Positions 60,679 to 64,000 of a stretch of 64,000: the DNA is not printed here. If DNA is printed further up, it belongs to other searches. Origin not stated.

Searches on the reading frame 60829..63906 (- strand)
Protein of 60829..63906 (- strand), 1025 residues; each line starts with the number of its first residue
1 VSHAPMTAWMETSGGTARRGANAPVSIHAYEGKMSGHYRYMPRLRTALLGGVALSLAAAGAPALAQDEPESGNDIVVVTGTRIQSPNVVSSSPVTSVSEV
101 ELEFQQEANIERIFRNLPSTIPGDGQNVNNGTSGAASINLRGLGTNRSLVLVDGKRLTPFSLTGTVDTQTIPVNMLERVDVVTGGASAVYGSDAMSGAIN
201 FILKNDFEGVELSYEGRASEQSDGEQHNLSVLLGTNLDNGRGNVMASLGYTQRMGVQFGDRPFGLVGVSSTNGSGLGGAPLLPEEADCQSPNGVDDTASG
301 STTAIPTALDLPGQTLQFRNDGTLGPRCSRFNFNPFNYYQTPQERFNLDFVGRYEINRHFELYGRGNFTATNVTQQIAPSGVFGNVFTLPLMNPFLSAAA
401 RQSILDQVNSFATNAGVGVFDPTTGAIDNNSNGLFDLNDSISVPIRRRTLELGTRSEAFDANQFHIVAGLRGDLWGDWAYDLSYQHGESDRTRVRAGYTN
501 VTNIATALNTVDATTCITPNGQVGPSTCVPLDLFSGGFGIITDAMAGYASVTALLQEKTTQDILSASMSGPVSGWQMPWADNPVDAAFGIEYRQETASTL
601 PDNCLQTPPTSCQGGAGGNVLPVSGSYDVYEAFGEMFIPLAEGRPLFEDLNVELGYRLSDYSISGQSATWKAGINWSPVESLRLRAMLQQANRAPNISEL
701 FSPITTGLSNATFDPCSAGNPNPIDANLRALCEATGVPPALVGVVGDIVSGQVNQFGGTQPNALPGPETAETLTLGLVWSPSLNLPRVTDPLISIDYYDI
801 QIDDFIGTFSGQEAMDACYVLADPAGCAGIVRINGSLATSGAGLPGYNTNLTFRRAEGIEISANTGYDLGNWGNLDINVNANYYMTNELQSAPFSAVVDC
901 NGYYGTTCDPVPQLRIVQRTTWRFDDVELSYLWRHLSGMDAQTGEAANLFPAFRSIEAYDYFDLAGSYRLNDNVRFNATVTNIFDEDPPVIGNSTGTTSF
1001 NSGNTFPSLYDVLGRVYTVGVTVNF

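Call 12: search_protein_families(library=pfam, proteins=[window:60829-63906:-], max_evalue=0.001)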
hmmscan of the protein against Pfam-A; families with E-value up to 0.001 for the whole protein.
window:60829-63906:- (1025 aa): 2 families
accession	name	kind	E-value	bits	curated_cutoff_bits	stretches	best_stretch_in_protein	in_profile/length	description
PF00593.30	TonB_dep_Rec_b-barrel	-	2.9e-26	93.8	27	1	472-983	55-436/436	TonB dependent receptor-like, beta-barrel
PF07715.20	Plug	-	2.8e-21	76.5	23.9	1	91-198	6-107/107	TonB-dependent Receptor Plug Domain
